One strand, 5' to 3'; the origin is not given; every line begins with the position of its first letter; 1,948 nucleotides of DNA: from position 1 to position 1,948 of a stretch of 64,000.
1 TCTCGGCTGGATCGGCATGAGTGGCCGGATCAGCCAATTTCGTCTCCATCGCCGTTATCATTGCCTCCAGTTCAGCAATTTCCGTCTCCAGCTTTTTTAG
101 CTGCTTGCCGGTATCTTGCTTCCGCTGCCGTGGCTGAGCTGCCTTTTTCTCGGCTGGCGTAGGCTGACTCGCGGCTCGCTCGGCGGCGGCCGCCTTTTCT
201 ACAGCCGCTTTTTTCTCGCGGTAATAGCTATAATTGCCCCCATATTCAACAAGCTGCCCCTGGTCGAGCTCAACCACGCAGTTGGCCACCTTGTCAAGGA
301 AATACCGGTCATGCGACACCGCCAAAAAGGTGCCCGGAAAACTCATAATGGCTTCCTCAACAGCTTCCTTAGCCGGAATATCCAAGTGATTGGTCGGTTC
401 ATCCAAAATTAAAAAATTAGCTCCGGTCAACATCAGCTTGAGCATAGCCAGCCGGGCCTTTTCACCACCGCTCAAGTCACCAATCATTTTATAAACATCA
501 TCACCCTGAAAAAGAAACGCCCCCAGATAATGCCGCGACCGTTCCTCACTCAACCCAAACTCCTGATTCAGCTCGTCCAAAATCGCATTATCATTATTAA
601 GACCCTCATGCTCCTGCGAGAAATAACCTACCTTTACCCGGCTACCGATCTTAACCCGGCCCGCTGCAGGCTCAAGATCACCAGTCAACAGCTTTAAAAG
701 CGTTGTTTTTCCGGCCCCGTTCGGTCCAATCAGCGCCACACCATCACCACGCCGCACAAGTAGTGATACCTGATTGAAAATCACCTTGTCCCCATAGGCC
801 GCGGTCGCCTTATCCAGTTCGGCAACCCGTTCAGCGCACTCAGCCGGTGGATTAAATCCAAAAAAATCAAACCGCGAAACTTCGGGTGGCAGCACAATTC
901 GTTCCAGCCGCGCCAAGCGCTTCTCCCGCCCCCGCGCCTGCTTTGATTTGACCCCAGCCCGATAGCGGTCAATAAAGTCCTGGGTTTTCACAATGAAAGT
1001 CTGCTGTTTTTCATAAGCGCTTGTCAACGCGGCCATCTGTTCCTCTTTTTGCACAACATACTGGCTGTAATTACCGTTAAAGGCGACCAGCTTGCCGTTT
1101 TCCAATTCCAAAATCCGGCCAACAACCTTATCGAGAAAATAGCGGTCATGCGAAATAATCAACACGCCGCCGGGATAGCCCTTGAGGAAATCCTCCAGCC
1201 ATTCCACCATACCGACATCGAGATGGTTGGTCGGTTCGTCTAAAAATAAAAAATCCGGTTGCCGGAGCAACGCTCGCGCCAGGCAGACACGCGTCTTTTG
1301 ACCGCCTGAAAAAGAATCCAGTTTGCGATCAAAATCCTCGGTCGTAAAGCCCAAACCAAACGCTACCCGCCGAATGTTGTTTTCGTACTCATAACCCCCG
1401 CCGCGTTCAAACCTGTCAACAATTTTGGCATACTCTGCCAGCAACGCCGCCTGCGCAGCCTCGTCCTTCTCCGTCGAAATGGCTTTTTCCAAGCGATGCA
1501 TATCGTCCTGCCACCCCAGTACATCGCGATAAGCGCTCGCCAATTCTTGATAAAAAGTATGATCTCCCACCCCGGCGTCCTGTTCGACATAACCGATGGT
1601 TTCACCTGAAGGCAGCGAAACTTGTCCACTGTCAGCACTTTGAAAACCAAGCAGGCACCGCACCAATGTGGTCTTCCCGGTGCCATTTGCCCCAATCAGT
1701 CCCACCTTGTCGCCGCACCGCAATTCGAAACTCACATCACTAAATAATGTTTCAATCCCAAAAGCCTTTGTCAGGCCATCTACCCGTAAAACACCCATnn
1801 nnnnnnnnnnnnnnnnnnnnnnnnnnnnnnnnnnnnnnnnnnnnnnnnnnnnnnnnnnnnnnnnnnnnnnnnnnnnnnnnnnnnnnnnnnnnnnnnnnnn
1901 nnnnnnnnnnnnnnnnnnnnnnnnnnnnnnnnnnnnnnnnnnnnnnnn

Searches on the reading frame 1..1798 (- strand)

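Call 3: search_protein_families(library=pfam, proteins=[window:1-1798:-], max_evalue=1)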
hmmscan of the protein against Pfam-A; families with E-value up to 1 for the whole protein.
window:1-1798:- (599 aa): 54 families (the best 25 are shown)
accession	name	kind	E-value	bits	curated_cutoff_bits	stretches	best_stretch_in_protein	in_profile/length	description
PF00005.33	ABC_tran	-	1.1e-50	172.3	25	2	20-191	2-137/137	ABC transporter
PF12848.13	ABC_tran_Xtn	-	4.1e-29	100.9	25.9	2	230-306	1-79/85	ABC transporter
PF13304.12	AAA_21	-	8.9e-18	65.8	27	4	355-413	3-63/304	AAA domain, putative AbiEii toxin, Type IV TA system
PF13401.12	AAA_22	-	7.5e-10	39.7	27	2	354-468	8-93/130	AAA domain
PF02463.25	SMC_N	-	3.2e-09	37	40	1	441-507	136-208/220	RecF/RecN/SMC N terminal domain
PF13555.12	AAA_29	-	5e-07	29.8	27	2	341-368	12-39/61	P-loop containing region of AAA domain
PF13191.12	AAA_16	-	6.1e-07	30.5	32.6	2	34-124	29-103/167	AAA ATPase domain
PF00004.35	AAA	-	1.4e-06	29.3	21.2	2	34-124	3-93/131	ATPase family associated with various cellular activities (AAA)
PF02367.23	TsaE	-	2.6e-05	24.6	26.6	1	345-376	15-46/128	Threonylcarbamoyl adenosine biosynthesis protein TsaE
PF03193.22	RsgA_GTPase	-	0.00011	22.5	30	1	352-383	107-138/174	RsgA GTPase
PF01926.29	MMR_HSR1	-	0.00012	22.6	21.9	1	354-376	2-23/113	50S ribosome-binding GTPase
PF13521.12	AAA_28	-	0.00014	22.6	27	2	354-373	2-21/164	AAA domain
PF16326.10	ABC_tran_CTD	-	0.00017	22.1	32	1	565-598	8-41/69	ABC transporter C-terminal domain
PF13604.12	AAA_30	-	0.00024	21.4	27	1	354-382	21-49/191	AAA domain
PF13238.12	AAA_18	-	0.00031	21.6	29.4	0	32-123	1-67/128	AAA domain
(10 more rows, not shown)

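Call 4: search_protein_families(library=ncbifam, proteins=[window:1-1798:-], max_evalue=1)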
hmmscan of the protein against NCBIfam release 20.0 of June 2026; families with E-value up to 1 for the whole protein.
window:1-1798:- (599 aa): 216 families (the best 25 are shown)
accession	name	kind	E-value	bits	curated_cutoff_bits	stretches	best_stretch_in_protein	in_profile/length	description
TIGR03719.1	ABC_ABC_ChvD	subfamily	5.2e-137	457.7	806.75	3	65-532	67-535/552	energy-dependent translational throttle protein EttA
NF000355.4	ribo_prot_ABC_F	equivalog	4e-136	454.8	380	3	115-500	81-488/499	ribosomal protection-like ABC-F family protein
NF008775.0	PRK11819.1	equivalog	1.6e-128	429.8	599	2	7-498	10-502/556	energy-dependent translational throttle protein EttA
NF050005.1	ABC_ATPase_Uup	equivalog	5.9e-117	391.4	900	1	1-590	1-590/636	ATP-binding cassette ATPase Uup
NF007921.0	PRK10636.1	equivalog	3e-114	382.6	917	1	13-592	11-590/638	ABC transporter ATP-binding protein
NF011646.0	PRK15064.1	equivalog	4.3e-110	368.6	762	1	6-531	4-528/530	ABC-F family ATPase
NF008358.0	PRK11147.1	equivalog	2.7e-108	362.9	936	1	1-596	1-599/635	ABC transporter ATP-binding protein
NF000168.2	ABCF_Msr_all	exception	3e-106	355.9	680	5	285-507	256-474/487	Msr family ABC-F type ribosomal protection protein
NF000171.1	ABCF_producer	exception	1e-98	331.2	800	3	5-266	5-267/541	TlrC/CarA/OleB/SrmB family ABC-F type ribosomal protection protein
NF000170.2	ABCF_Vga_all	exception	2.6e-97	326.5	725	3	286-540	232-482/521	Vga family ABC-F type ribosomal protection protein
NF000514.1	ABCF_OptrA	exception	2e-94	317.2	1450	2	105-586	125-603/655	ABC-F type ribosomal protection protein OptrA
NF043038.1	ABCF_CplR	exception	4.1e-92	309.6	780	4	324-534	285-492/544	ABC-F type ribosomal protection protein CplR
NF000169.2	ABCF_Sal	exception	6.1e-90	302.4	725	4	326-517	316-507/542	Sal family ABC-F type ribosomal protection protein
NF000166.1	ABCF_CarA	exception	2e-83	280.4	1050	3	7-277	9-288/556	ABC-F type ribosomal protection protein Car(A)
NF000167.2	ABCF_Lsa_all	exception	3.2e-72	244.1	750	4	153-265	108-219/492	Lsa family ABC-F type ribosomal protection protein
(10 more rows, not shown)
